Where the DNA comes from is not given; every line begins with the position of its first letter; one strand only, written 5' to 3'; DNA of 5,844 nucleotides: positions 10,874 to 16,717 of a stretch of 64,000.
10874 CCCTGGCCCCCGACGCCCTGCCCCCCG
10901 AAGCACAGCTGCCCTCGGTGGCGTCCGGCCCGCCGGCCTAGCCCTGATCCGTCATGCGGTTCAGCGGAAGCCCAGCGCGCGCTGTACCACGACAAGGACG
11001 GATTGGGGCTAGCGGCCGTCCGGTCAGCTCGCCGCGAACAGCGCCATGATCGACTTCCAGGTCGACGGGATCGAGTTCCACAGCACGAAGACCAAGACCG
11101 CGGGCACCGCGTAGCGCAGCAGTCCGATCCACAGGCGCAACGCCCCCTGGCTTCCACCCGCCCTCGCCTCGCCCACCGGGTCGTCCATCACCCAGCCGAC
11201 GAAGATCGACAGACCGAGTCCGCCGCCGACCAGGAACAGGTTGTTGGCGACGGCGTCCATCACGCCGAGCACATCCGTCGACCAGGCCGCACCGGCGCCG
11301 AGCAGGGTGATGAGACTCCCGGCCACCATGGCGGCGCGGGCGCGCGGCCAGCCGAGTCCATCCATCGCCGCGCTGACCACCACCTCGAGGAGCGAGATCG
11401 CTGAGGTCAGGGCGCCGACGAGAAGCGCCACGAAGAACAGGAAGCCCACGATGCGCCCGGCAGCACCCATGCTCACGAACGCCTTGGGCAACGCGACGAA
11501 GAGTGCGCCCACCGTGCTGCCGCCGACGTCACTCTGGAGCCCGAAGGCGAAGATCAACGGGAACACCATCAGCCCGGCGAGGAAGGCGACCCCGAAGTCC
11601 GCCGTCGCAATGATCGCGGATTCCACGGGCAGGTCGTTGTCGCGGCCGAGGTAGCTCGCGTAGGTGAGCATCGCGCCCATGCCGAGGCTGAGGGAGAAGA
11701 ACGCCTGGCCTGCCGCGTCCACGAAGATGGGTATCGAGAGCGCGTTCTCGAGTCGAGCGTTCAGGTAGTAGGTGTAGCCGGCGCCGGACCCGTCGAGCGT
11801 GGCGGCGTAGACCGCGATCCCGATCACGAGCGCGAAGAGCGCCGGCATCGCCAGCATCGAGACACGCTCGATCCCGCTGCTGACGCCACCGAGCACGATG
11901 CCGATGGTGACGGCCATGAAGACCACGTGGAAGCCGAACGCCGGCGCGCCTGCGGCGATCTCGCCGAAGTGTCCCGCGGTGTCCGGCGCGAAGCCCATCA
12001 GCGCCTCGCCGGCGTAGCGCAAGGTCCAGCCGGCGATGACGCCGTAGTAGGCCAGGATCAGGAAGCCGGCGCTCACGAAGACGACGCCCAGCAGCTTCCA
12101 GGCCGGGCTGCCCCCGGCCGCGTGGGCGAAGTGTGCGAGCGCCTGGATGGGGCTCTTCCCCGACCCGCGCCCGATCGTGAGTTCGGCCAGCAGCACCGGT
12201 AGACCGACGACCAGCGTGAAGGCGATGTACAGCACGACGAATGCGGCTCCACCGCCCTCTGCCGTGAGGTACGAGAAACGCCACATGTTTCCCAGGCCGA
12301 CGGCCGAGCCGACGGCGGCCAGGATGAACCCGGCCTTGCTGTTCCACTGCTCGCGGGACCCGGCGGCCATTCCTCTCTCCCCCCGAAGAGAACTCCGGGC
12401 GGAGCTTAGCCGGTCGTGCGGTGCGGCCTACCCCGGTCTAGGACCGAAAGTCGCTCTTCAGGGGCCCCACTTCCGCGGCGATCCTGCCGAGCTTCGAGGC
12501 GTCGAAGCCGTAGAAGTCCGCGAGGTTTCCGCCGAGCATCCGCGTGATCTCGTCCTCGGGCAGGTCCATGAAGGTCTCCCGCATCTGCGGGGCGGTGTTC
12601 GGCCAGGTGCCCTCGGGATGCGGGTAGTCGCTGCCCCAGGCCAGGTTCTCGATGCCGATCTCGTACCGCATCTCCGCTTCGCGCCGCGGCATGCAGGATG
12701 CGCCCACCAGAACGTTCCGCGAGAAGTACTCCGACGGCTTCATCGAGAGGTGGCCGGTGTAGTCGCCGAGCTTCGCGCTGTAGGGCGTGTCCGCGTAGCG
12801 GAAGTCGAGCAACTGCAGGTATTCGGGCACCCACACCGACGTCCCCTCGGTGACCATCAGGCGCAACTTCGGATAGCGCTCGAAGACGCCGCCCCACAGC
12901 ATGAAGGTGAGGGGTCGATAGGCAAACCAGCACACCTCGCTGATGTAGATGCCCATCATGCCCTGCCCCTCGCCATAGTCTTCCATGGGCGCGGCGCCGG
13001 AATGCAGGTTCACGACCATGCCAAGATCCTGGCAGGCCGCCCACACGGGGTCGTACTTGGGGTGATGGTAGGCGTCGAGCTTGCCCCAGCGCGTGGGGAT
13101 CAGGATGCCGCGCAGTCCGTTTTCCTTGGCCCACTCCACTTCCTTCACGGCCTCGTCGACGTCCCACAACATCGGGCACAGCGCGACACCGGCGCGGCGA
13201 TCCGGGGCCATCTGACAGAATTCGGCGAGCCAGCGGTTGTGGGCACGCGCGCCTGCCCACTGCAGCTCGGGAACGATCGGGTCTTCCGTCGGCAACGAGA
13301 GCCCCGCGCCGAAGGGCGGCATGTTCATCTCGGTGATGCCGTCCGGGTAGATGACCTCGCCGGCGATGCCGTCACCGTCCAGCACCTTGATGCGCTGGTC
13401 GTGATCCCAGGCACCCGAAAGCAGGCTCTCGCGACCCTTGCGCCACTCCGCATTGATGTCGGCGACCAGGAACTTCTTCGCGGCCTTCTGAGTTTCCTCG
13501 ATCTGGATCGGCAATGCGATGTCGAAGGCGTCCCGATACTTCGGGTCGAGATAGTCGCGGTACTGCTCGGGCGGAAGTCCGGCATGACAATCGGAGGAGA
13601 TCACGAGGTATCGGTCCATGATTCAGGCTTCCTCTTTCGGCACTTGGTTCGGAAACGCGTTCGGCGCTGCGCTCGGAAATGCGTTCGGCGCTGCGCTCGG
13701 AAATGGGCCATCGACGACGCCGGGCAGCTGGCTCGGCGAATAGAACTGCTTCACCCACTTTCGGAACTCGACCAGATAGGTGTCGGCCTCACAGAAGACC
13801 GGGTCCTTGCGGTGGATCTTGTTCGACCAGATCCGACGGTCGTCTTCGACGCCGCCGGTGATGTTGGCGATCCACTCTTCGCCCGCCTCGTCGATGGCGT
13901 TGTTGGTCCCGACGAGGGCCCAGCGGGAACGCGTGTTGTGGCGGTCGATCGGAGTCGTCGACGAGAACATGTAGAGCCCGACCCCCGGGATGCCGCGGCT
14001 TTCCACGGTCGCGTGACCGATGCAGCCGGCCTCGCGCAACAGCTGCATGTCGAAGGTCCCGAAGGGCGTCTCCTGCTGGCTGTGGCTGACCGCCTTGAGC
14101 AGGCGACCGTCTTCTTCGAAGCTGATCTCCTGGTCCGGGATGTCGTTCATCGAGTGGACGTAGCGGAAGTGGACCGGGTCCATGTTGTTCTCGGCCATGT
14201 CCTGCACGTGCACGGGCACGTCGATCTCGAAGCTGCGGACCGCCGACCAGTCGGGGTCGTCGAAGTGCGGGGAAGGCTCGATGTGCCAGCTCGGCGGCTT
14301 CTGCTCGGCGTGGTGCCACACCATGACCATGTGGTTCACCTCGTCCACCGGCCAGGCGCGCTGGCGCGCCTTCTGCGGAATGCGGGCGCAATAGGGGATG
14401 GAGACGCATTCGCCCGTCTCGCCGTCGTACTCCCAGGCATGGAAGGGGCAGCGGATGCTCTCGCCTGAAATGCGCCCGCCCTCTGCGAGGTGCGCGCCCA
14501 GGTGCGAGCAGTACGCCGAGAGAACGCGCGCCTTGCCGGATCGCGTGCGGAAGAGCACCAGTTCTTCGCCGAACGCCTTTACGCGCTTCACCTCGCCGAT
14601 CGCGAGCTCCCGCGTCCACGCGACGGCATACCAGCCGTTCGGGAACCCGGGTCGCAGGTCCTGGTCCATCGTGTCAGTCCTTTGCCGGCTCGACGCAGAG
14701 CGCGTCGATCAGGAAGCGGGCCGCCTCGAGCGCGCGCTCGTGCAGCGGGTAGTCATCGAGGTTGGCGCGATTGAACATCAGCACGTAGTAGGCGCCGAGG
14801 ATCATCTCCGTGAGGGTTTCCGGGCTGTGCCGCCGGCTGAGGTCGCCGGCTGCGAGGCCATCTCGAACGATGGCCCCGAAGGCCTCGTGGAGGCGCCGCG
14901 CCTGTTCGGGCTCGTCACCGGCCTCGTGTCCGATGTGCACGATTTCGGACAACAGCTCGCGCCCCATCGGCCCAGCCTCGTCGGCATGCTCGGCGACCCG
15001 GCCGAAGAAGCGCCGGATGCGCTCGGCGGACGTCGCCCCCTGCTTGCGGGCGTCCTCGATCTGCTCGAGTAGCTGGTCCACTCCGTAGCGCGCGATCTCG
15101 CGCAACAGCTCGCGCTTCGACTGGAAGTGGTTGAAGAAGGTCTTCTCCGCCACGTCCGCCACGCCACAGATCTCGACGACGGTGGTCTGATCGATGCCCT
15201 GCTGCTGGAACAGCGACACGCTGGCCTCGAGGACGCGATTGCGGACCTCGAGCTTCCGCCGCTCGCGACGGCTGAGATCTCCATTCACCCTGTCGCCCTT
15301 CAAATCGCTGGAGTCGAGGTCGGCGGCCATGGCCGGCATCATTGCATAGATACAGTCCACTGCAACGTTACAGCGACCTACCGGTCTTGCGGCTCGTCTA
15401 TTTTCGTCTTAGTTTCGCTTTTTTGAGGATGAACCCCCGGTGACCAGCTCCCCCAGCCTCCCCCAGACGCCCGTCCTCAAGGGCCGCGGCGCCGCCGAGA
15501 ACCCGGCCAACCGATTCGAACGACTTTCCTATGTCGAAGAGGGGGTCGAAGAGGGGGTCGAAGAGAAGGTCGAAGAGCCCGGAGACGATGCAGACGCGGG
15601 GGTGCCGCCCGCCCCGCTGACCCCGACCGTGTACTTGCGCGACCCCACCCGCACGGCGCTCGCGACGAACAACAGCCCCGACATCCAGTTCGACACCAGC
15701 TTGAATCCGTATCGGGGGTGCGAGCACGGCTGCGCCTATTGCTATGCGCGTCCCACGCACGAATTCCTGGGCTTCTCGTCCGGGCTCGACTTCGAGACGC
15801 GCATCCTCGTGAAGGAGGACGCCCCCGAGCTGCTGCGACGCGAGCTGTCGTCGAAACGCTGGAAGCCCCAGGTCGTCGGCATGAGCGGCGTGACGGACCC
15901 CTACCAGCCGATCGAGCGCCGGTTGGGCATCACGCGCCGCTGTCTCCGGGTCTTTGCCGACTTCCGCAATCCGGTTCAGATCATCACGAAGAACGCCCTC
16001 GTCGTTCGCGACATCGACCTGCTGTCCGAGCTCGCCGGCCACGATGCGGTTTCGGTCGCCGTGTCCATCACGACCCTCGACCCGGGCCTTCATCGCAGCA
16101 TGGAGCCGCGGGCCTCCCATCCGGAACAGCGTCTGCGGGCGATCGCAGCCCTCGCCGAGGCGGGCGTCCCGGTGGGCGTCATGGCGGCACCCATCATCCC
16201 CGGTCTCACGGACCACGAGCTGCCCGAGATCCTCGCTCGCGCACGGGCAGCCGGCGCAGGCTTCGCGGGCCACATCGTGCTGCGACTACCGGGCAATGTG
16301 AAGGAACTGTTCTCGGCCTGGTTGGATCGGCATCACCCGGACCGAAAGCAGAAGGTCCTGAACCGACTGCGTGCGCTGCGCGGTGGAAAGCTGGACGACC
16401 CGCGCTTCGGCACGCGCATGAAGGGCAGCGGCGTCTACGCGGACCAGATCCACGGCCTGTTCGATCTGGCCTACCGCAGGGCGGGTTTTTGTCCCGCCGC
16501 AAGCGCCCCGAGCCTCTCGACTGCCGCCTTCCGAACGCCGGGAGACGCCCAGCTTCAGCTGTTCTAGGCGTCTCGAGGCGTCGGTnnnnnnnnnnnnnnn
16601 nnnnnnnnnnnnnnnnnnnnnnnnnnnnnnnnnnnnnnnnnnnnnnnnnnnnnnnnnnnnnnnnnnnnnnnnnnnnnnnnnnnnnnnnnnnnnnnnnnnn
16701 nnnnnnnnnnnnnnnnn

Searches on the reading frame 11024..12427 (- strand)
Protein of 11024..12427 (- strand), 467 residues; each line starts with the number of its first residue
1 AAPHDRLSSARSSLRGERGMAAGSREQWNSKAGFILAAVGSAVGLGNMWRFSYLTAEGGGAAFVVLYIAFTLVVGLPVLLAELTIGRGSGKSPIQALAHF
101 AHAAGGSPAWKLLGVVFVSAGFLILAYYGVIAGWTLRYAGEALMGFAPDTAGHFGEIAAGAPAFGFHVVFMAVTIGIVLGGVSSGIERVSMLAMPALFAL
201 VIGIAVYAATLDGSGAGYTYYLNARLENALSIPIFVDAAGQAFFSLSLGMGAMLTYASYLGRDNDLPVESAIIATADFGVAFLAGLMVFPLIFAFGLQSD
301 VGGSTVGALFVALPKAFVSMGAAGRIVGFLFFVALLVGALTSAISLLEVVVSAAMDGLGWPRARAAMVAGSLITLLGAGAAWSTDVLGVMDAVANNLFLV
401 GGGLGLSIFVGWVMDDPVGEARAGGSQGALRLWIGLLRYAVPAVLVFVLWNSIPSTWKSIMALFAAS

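Call 82: search_protein_families(library=pfam, proteins=[window:11024-12427:-], max_evalue=0.00001)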
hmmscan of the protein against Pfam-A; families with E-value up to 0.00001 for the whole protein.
window:11024-12427:- (467 aa): 1 family
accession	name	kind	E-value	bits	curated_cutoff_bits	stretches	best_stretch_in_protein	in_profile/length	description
PF00209.24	SNF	-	9.5e-47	160.3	27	2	170-370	183-392/524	Sodium:neurotransmitter symporter family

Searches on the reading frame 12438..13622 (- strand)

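Call 82: search_protein_families(library=pfam, proteins=[window:12438-13622:-], max_evalue=0.00001)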
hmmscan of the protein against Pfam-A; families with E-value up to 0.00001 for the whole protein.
window:12438-13622:- (394 aa): 1 family
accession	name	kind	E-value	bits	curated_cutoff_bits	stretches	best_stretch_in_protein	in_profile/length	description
PF04909.20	Amidohydro_2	-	1.4e-29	104.2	26.4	1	124-373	61-289/289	Amidohydrolase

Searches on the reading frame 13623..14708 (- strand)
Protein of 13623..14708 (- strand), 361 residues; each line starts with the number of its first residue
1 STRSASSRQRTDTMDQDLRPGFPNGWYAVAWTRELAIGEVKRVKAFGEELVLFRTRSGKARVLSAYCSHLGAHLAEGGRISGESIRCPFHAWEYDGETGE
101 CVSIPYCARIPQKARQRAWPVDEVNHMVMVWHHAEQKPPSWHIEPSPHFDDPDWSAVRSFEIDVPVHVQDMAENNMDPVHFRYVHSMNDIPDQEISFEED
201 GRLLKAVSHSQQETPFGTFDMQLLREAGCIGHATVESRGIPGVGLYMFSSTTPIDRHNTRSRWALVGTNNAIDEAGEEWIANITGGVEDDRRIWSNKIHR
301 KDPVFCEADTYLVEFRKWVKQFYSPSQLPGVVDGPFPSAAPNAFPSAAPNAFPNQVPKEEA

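Call 82: search_protein_families(library=pfam, proteins=[window:13623-14708:-], max_evalue=0.00001)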
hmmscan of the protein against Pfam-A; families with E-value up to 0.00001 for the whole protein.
window:13623-14708:- (361 aa): 2 families
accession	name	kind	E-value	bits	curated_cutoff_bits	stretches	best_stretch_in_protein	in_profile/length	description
PF00355.32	Rieske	-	4.5e-23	81.4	20.3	1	26-111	2-85/88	Rieske [2Fe-2S] domain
PF19298.5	KshA_C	-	1.5e-22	81.1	23.3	1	130-323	1-207/207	3-Ketosteroid 9alpha-hydroxylase C-terminal domain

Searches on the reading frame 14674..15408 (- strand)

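Call 82: search_protein_families(library=pfam, proteins=[window:14674-15408:-], max_evalue=0.00001)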
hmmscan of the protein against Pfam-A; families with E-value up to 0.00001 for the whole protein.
window:14674-15408:- (244 aa): 1 family
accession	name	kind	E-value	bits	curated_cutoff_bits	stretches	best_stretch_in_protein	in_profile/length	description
PF00440.29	TetR_N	-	1e-11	44.8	24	1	60-105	2-47/47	Bacterial regulatory proteins, tetR family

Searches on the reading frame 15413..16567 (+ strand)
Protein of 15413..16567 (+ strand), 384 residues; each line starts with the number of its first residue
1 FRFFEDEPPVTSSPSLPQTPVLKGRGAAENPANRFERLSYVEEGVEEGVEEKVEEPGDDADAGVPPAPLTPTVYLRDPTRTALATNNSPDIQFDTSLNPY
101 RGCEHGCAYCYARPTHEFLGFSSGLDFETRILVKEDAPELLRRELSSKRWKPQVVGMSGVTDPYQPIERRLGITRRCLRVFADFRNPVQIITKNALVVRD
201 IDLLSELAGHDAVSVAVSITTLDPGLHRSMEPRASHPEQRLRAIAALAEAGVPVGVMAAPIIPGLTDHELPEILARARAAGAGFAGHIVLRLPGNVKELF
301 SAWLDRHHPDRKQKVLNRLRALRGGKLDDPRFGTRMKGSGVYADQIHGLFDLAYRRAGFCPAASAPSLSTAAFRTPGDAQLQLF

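Call 82: search_protein_families(library=pfam, proteins=[window:15413-16567:+], max_evalue=0.00001)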
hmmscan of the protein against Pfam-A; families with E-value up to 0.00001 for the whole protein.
window:15413-16567:+ (384 aa): 1 family
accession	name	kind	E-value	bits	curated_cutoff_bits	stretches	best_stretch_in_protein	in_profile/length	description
PF04055.27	Radical_SAM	-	8.6e-20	72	29.5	1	98-275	2-164/166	Radical SAM superfamily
